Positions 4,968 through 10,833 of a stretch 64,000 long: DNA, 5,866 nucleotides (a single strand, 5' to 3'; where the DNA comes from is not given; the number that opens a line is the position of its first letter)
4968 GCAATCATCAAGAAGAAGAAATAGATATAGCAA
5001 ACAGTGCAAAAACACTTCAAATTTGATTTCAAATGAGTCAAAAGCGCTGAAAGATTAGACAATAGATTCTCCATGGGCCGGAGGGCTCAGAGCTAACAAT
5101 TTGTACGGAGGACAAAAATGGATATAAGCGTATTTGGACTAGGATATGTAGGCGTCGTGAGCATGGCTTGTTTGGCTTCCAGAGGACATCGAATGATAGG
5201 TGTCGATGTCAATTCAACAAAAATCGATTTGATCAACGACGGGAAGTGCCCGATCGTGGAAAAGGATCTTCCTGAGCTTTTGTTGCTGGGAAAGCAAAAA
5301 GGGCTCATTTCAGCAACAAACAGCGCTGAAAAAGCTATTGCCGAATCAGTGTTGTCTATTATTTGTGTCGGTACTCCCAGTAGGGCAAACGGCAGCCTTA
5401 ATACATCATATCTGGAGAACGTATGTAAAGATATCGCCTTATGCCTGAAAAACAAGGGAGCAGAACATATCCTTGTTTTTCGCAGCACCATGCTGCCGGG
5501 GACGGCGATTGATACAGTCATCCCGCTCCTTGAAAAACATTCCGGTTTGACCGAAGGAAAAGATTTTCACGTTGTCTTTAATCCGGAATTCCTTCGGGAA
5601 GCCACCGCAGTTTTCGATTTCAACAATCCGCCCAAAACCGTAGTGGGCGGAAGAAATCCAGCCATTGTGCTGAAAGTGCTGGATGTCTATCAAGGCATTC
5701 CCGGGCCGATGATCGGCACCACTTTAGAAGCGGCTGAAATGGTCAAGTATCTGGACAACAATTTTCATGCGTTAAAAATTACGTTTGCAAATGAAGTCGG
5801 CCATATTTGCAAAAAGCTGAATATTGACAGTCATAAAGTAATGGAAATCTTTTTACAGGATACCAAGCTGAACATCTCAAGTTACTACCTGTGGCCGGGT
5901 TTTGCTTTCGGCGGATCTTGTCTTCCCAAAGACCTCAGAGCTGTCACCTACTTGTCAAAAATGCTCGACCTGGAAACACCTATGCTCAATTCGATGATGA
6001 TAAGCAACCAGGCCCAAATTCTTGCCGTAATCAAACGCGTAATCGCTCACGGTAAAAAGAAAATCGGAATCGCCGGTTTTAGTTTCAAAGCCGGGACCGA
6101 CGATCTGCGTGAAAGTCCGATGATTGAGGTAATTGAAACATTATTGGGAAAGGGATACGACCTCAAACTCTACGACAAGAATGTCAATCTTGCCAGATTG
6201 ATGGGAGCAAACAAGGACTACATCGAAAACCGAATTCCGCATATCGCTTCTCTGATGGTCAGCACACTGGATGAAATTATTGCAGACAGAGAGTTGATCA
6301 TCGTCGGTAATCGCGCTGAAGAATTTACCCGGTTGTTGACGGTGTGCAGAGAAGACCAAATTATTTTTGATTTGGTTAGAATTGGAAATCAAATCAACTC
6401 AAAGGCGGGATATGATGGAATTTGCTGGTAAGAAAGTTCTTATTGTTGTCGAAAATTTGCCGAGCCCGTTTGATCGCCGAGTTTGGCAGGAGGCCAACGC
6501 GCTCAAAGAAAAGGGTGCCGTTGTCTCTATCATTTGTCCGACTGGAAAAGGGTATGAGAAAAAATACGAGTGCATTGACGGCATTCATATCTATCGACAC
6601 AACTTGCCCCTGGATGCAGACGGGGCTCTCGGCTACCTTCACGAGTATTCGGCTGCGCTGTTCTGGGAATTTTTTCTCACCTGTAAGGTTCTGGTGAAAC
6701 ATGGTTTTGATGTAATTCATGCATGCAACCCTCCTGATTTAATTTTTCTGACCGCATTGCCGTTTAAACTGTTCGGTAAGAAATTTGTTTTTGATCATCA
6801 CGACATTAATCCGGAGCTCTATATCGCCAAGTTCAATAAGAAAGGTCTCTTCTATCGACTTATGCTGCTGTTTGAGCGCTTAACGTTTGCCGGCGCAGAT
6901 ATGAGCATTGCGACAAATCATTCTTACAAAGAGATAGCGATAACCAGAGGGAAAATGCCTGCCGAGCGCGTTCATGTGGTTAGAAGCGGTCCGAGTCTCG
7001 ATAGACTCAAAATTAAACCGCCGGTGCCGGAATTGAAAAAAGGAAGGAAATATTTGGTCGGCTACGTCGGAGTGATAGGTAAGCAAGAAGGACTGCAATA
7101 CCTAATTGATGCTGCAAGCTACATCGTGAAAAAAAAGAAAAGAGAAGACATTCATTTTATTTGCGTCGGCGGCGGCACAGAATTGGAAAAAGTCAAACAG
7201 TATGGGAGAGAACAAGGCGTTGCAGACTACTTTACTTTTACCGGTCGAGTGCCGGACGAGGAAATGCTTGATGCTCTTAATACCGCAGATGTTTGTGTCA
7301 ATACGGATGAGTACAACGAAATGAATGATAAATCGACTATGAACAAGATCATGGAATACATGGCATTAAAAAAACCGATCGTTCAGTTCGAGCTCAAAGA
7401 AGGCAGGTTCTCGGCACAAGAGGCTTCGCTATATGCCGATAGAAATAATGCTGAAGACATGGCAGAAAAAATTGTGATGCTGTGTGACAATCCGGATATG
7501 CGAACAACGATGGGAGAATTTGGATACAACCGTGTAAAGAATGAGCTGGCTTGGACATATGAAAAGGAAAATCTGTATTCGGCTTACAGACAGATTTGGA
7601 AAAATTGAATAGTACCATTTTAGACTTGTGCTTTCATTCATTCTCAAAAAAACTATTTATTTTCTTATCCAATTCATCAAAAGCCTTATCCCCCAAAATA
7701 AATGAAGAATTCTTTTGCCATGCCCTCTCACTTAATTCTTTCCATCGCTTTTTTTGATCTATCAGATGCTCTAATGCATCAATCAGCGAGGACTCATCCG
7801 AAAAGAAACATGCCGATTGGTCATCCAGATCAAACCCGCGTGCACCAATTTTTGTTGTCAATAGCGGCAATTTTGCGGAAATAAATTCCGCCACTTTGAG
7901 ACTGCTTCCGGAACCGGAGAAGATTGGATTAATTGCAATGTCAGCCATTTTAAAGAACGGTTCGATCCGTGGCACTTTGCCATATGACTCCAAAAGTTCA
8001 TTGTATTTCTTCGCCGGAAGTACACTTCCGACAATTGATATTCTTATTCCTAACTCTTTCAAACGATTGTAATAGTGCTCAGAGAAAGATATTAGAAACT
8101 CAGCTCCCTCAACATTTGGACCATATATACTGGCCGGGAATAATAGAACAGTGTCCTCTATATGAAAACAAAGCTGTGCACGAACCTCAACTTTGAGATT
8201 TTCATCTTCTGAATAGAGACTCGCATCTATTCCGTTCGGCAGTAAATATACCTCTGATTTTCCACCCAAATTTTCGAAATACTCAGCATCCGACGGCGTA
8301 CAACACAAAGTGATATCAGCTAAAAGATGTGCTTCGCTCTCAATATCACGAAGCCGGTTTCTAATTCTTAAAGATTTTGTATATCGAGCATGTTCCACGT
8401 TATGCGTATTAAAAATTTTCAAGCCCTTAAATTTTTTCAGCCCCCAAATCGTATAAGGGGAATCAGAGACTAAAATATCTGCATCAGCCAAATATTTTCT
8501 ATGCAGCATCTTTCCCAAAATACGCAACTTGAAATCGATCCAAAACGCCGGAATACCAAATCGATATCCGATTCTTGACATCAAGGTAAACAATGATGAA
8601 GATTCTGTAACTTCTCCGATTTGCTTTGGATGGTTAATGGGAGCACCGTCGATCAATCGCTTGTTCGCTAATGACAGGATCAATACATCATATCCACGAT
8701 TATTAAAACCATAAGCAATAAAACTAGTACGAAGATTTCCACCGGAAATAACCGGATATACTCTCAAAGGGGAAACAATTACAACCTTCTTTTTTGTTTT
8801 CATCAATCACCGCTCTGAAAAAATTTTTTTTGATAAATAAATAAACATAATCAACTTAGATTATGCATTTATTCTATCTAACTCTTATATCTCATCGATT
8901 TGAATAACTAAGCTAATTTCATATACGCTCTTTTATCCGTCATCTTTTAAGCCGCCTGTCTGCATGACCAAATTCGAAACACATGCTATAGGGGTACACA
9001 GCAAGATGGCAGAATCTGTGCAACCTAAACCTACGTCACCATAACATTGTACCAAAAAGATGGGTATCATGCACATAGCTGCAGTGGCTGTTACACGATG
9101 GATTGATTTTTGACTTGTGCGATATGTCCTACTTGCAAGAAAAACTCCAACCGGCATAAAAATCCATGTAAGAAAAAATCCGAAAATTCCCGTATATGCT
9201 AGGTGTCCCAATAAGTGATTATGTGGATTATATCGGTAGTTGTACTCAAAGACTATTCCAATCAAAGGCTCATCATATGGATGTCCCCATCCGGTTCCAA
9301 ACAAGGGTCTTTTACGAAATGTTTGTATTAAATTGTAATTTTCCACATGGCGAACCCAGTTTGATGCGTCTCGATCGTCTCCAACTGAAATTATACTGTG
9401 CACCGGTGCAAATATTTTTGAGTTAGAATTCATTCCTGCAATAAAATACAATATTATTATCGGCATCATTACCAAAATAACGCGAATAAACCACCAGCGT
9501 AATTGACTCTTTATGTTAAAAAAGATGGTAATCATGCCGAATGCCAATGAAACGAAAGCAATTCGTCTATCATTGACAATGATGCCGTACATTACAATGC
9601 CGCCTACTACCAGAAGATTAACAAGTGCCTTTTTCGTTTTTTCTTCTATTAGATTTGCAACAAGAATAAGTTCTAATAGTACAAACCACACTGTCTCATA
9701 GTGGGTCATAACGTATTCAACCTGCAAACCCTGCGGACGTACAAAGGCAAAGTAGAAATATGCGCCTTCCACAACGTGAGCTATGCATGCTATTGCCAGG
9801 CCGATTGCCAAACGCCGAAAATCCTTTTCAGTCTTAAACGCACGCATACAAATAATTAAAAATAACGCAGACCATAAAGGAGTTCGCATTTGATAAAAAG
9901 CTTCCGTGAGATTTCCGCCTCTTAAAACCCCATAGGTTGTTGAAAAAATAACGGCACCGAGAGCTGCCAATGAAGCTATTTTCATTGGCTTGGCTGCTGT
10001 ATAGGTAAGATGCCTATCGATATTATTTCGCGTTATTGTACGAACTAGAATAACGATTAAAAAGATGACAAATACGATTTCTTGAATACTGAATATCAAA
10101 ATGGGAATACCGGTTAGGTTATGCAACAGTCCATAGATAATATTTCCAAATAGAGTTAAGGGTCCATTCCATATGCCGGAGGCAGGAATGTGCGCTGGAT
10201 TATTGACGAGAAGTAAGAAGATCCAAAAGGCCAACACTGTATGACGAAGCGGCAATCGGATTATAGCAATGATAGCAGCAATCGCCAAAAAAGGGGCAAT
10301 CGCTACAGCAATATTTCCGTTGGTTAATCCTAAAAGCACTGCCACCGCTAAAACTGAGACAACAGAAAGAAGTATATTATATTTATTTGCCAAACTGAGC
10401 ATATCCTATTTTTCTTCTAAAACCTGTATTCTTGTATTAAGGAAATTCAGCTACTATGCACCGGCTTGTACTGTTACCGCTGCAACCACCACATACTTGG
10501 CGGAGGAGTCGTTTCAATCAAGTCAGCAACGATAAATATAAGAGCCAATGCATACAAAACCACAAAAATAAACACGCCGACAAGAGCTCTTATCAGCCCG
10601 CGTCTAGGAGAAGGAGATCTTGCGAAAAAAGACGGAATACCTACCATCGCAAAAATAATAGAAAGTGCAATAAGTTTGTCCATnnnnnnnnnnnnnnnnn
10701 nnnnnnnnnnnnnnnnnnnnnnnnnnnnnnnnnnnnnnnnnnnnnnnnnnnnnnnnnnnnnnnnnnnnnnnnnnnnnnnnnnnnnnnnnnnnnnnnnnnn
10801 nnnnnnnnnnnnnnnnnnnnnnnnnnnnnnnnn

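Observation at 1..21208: Wzx/Wzy exopolysaccharide locus built on the myxobacterial plan: kinase-less PCP, truncated OPX, separate outer-membrane beta-barrel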

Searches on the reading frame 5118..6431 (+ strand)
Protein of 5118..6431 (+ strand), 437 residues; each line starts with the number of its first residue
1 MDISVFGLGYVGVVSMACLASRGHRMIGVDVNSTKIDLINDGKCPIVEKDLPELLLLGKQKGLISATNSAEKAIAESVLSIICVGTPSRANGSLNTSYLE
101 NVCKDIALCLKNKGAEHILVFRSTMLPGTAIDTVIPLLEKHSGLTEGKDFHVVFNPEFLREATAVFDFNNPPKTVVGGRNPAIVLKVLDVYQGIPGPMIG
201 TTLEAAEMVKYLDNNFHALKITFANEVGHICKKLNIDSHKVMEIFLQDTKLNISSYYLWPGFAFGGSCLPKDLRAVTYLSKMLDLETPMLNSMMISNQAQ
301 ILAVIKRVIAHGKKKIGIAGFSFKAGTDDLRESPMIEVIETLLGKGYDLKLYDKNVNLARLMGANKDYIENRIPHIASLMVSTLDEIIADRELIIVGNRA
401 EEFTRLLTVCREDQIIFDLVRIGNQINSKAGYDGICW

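Call 3: search_protein_families(library=pfam, proteins=[window:5118-6431:+], max_evalue=0.01)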
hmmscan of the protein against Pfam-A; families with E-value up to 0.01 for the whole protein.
window:5118-6431:+ (437 aa): 3 families
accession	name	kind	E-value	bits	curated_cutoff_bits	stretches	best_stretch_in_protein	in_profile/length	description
PF03721.20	UDPG_MGDP_dh_N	-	4.1e-51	173.6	27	1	1-181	1-178/187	UDP-glucose/GDP-mannose dehydrogenase family, NAD binding domain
PF00984.24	UDPG_MGDP_dh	-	2e-27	95.6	25.4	1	204-298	1-93/94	UDP-glucose/GDP-mannose dehydrogenase family, central domain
PF03720.21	UDPG_MGDP_dh_C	-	1.8e-13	51.2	30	1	318-422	2-100/103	UDP-glucose/GDP-mannose dehydrogenase family, UDP binding domain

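Call 69: search_protein_families(library=ncbifam, proteins=[window:5118-6431:+], max_evalue=0.00001)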
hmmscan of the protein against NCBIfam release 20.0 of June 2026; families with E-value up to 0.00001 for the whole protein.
window:5118-6431:+ (437 aa): 7 families
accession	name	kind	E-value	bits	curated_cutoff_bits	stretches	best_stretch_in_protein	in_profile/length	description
TIGR03026.1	NDP-sugDHase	subfamily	7.1e-118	393.9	189.8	1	1-419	1-411/413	nucleotide sugar dehydrogenase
NF041297.1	UDPGDh_AglM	equivalog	7.7e-83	278.8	670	1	1-354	1-357/429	UDP-glucose 6-dehydrogenase AglM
NF047673.2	TeichurnBiosyTuaD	equivalog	1.4e-64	218.9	700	1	3-370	4-369/439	UDP-glucose 6-dehydrogenase TuaD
NF040825.1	UDPMaNacDH_Arch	equivalog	3.3e-44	151.4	750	1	1-357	1-352/418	UDP-N-acetyl-D-mannosamine dehydrogenase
NF008286.0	PRK11064.1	equivalog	6.5e-37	127.1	459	1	2-342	5-349/420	UDP-N-acetyl-D-mannosamine dehydrogenase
NF011631.0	PRK15057.1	equivalog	5.3e-30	104.8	757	1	1-356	1-339/388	UDP-glucose 6-dehydrogenase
NF011729.0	PRK15182.1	equivalog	6.5e-25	87.8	592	1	2-356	8-357/425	Vi polysaccharide biosynthesis UDP-N-acetylglucosamine C-6 dehydrogenase TviB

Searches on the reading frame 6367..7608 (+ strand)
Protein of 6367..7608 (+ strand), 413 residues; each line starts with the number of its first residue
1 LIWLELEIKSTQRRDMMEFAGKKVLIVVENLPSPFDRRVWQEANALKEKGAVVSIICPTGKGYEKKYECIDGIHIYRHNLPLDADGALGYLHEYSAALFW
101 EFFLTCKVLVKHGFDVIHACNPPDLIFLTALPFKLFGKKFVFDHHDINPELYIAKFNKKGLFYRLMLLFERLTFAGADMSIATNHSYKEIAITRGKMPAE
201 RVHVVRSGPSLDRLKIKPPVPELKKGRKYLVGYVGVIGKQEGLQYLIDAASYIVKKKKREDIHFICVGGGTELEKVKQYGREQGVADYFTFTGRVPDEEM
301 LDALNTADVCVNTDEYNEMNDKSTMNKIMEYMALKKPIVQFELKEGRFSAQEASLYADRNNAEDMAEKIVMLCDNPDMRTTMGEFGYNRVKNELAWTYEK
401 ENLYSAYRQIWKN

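Call 3: search_protein_families(library=pfam, proteins=[window:6367-7608:+], max_evalue=0.01)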
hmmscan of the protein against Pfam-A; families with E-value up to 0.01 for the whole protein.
window:6367-7608:+ (413 aa): 5 families
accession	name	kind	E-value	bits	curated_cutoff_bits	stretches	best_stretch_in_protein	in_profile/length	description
PF13692.12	Glyco_trans_1_4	-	5e-21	75.9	27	1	230-375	3-142/142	Glycosyl transferases group 1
PF00534.26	Glycos_transf_1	-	4.9e-17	62.4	26.4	1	223-388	10-171/172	Glycosyl transferases group 1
PF13439.12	Glyco_transf_4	-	1.6e-12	48.2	28.5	1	37-212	6-169/170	Glycosyltransferase Family 4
PF13579.12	Glyco_trans_4_4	-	3.9e-11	44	29.7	1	37-207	5-157/158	Glycosyl transferase 4-like domain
PF13524.12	Glyco_trans_1_2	-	1.1e-08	35.6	25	1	259-396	12-135/144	Glycosyl transferase-like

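Call 69: search_protein_families(library=ncbifam, proteins=[window:6367-7608:+], max_evalue=0.00001)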
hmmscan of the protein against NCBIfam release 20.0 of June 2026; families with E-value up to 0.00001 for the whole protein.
window:6367-7608:+ (413 aa): 10 families
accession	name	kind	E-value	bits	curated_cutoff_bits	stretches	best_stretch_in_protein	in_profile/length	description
TIGR04063.1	stp3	hypoth_equivalog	1.7e-19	70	442.05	1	139-410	118-395/397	TIGR04063 family PEP-CTERM/XrtA system glycosyltransferase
TIGR02149.1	glgA_Coryne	subfamily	2.8e-12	46.5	302.4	1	131-410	100-390/391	glycogen synthase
NF038298.1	EPS_HpsO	equivalog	5e-10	38.7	575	1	226-395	199-372/388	hormogonium polysaccharide biosynthesis glycosyltransferase HpsO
NF007640.0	PRK10307.1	subfamily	2e-09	36.9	276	1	228-394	229-391/411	WcaI family glycosyltransferase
NF038229.1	Glyco4_Geo_Pelo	equivalog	4.2e-09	35.9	400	1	181-411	114-337/338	GPMC system family 4 glycosyltransferase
NF041876.1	EPS_EpsE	equivalog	5.3e-09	35.8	400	1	180-395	166-381/389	exopolysaccharide biosynthesis GT4 family glycosyltransferase EpsE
NF047684.1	TeichurnBiosyTuaC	equivalog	5.1e-08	32.2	550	1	228-411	219-390/391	teichuronic acid biosynthesis protein TuaC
TIGR03449.1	mycothiol_MshA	equivalog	6.4e-08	31.9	462.5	1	196-410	184-403/406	D-inositol-3-phosphate glycosyltransferase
TIGR03087.1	stp1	hypoth_equivalog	2.5e-07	30.2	316.65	1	183-402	177-389/397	TIGR03087 family PEP-CTERM/XrtA system glycosyltransferase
TIGR03088.1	stp2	hypoth_equivalog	2.9e-07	29.9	409.05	1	199-408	159-371/374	TIGR03088 family PEP-CTERM/XrtA system glycosyltransferase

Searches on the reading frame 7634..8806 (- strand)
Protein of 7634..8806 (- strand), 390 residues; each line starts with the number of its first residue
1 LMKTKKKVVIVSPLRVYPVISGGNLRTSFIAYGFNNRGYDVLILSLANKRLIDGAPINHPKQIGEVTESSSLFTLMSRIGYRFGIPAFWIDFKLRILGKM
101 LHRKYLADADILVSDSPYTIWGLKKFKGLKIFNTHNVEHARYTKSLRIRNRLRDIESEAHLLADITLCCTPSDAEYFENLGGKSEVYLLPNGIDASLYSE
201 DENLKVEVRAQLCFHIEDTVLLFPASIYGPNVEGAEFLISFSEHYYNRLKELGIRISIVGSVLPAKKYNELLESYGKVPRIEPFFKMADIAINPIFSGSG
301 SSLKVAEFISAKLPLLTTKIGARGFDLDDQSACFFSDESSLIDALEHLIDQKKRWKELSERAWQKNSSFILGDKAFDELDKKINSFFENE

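Call 3: search_protein_families(library=pfam, proteins=[window:7634-8806:-], max_evalue=0.01)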
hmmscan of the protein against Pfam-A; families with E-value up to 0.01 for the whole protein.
window:7634-8806:- (390 aa): 3 families
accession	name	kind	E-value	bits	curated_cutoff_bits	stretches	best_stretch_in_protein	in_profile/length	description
PF13692.12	Glyco_trans_1_4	-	4.9e-10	40.3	27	1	220-350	3-141/142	Glycosyl transferases group 1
PF13439.12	Glyco_transf_4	-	5.9e-08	33.4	28.5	1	31-196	12-169/170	Glycosyltransferase Family 4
PF13524.12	Glyco_trans_1_2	-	0.00094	19.6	25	1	248-365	8-128/144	Glycosyl transferase-like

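Call 69: search_protein_families(library=ncbifam, proteins=[window:7634-8806:-], max_evalue=0.00001)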
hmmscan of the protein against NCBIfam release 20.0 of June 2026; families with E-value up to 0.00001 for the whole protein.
window:7634-8806:- (390 aa): 1 family
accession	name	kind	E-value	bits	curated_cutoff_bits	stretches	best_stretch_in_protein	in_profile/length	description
TIGR03087.1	stp1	hypoth_equivalog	1.8e-07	30.7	316.65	1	151-364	161-375/397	TIGR03087 family PEP-CTERM/XrtA system glycosyltransferase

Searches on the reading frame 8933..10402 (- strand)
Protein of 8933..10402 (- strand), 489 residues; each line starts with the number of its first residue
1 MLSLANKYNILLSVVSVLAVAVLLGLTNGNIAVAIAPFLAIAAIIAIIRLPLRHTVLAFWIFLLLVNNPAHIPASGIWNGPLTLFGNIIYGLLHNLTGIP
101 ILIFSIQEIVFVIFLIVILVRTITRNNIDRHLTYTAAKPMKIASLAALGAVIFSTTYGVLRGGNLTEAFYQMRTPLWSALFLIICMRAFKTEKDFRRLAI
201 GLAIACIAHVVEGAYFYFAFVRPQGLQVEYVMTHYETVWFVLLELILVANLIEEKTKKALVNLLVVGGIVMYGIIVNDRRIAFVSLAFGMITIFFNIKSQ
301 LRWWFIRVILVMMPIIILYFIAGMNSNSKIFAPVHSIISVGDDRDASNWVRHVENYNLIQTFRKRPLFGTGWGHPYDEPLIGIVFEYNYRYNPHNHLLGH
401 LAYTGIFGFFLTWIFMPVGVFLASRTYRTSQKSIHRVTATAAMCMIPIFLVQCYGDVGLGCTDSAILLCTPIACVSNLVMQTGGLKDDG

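Call 3: search_protein_families(library=pfam, proteins=[window:8933-10402:-], max_evalue=0.01)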
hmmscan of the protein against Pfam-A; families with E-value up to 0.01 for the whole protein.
window:8933-10402:- (489 aa): 1 family
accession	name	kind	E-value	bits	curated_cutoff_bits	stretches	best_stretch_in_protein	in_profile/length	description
PF04932.20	Wzy_C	-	2.7e-10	40.7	31.7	1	271-411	7-147/149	O-Antigen ligase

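Call 7: search_protein_families(library=ncbifam, proteins=[window:8933-10402:-], max_evalue=0.1)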
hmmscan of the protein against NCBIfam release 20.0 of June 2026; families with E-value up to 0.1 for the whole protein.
window:8933-10402:- (489 aa): 1 family
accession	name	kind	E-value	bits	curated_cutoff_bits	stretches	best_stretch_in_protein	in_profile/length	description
NF041870.1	Wzy_EPS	equivalog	4.7e-91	305.9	670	1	9-483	5-483/486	exopolysaccharide repeat unit polymerase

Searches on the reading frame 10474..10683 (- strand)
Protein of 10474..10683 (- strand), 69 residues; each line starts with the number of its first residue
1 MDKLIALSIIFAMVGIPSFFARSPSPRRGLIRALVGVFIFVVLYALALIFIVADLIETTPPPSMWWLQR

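Call 69: search_protein_families(library=ncbifam, proteins=[window:10474-10683:-], max_evalue=0.00001)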
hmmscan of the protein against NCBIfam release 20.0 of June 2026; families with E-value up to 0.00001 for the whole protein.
window:10474-10683:- (69 aa): 0 families

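Call 91: find_related_loci(query=A7, collection=metagenome_contigs, flank=4000)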
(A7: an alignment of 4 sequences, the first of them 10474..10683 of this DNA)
Query A7 (69 aa) in metagenome_contigs; peptide patterns used: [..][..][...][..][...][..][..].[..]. (x = any residue, [..] = any of these).
163 stretches matched a pattern, but none encodes a relative of the query by tblastn (E <= 1e-3).
